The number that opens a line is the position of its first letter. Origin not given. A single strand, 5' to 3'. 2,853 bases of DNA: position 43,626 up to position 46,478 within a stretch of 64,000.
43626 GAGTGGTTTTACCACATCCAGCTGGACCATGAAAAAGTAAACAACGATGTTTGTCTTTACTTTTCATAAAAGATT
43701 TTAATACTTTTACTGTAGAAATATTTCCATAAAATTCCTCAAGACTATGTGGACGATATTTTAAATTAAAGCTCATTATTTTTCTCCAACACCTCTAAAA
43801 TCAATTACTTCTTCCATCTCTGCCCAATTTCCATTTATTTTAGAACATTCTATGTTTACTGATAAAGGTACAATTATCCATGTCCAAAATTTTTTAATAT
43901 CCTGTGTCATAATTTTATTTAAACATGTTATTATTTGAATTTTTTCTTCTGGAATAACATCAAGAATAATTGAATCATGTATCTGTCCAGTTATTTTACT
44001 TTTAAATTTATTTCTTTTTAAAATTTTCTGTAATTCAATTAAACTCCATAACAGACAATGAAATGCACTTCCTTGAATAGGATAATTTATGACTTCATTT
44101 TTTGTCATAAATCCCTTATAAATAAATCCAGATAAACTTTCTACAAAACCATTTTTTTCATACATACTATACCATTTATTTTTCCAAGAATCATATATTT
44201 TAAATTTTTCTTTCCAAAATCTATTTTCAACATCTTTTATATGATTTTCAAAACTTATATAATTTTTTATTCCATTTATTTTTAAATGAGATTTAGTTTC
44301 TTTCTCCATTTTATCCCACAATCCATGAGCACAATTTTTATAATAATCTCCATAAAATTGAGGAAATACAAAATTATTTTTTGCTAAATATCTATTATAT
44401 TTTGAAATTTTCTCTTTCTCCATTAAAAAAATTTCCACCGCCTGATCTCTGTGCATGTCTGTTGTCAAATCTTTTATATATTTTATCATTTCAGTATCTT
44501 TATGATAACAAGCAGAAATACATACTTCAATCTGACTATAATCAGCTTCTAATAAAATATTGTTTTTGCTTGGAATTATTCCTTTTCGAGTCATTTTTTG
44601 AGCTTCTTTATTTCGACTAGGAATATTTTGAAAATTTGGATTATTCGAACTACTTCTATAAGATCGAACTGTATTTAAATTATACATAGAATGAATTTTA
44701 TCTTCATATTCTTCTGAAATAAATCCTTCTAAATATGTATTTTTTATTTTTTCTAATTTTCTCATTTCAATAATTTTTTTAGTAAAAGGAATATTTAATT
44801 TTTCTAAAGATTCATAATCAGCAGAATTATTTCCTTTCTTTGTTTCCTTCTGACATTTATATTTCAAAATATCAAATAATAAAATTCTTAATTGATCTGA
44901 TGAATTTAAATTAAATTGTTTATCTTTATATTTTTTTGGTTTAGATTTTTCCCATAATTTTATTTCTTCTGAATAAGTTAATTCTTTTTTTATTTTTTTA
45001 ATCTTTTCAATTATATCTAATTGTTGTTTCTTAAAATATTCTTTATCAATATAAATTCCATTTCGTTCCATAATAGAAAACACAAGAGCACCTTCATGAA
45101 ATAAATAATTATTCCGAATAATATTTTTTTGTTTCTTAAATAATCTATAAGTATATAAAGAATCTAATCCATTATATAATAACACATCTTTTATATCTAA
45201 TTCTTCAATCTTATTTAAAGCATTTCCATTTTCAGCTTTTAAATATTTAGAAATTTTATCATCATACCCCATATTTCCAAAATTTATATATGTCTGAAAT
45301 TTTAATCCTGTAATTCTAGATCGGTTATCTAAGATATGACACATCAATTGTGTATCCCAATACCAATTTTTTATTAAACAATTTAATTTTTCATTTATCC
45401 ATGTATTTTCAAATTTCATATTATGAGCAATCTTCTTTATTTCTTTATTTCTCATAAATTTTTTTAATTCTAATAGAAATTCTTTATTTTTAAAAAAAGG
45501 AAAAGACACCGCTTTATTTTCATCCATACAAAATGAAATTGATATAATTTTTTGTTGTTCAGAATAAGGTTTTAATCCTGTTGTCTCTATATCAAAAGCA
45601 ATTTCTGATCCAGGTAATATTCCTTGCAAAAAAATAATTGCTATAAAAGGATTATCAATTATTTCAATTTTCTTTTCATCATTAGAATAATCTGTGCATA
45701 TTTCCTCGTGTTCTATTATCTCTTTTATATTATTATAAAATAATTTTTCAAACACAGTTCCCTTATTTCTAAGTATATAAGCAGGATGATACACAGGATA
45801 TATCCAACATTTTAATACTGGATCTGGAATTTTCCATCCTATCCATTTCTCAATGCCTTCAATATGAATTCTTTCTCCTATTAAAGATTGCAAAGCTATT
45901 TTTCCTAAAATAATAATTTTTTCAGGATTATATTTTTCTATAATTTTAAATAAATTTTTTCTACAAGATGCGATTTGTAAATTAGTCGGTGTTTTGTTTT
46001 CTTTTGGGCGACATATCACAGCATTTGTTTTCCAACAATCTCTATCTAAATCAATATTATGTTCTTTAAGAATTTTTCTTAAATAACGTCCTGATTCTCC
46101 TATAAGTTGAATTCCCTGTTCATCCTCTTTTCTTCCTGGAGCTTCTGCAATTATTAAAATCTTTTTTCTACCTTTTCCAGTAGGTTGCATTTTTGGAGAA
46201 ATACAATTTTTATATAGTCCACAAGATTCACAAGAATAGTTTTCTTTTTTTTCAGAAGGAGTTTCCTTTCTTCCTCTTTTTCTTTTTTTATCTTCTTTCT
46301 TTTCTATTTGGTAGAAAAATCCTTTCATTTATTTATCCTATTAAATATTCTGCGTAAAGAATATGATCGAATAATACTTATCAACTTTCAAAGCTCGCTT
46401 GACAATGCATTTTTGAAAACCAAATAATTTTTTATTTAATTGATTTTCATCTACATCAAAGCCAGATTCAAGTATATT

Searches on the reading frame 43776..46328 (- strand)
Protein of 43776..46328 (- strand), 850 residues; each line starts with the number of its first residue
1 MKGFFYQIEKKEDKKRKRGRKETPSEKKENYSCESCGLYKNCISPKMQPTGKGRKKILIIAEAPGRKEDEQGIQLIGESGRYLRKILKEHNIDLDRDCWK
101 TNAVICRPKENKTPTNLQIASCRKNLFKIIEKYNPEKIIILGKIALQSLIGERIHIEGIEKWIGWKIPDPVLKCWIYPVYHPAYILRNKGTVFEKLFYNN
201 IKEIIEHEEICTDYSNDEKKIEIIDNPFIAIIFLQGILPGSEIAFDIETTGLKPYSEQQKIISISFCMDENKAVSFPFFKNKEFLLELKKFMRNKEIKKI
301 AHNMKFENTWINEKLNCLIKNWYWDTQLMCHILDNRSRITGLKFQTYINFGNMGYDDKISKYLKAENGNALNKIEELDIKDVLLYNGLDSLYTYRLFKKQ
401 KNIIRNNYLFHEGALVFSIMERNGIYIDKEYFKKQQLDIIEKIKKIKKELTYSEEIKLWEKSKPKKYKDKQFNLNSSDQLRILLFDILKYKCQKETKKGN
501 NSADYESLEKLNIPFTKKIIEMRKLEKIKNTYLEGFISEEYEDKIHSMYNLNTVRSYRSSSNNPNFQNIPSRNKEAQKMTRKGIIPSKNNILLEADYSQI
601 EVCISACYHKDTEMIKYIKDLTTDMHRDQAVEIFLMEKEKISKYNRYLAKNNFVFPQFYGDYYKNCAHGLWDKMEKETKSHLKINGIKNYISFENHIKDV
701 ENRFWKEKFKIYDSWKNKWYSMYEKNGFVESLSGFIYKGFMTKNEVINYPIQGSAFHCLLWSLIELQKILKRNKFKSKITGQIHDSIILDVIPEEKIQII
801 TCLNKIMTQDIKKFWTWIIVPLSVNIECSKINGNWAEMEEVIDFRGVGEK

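Call 5: search_protein_families(library=phrogs, proteins=[window:43776-46328:-], max_evalue=0.001)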
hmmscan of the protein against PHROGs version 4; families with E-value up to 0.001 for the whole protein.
window:43776-46328:- (850 aa): 7 families
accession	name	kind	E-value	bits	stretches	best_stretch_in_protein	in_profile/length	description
phrog_17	-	DNA, RNA and nucleotide metabolism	5.9e-100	337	1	48-841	471-1236/1445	DNA polymerase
phrog_2573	-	DNA, RNA and nucleotide metabolism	3.2e-19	70.3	1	588-824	15-266/336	DNA polymerase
phrog_12241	-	DNA, RNA and nucleotide metabolism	1.7e-17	64.6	1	243-573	130-497/502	DNA polymerase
phrog_5995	-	DNA, RNA and nucleotide metabolism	3.3e-10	40.9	1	705-838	31-178/236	DNA polymerase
phrog_15971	-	DNA, RNA and nucleotide metabolism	9.8e-10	39.1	1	413-815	10-356/376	DNA polymerase I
phrog_23226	-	DNA, RNA and nucleotide metabolism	1.2e-09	38.2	1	442-634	185-382/611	DNA polymerase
phrog_10285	-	DNA, RNA and nucleotide metabolism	2.2e-08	34.5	1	553-644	20-108/321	DNA polymerase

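Call 18: find_encoding_contigs(protein=window:43776-46328:-, flank=10000, max_places=1)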
Protein window:43776-46328:- (850 aa): 6 contigs read that carry it; 1 place shown.
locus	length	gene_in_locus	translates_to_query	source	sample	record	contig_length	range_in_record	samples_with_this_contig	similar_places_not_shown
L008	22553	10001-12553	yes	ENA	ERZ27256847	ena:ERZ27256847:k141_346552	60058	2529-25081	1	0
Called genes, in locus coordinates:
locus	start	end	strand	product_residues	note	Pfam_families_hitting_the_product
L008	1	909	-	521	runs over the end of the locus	PF04851:ResIII, PF00270:DEAD (faint), PF00271:Helicase_C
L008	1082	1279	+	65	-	-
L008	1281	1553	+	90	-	-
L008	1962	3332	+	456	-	-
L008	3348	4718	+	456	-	PF03796:DnaB_C (weak)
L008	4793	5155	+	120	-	PF01242:PTPS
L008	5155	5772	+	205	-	PF04055:Radical_SAM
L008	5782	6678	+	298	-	PF01227:GTP_cyclohydroI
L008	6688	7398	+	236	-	PF06508:QueC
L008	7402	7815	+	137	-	PF14489:QueF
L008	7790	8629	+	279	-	-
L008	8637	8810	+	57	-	-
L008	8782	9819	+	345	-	-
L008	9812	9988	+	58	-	-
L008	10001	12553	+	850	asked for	PF03167:UDG, PF01612:DNA_pol_A_exo1, PF00476:DNA_pol_A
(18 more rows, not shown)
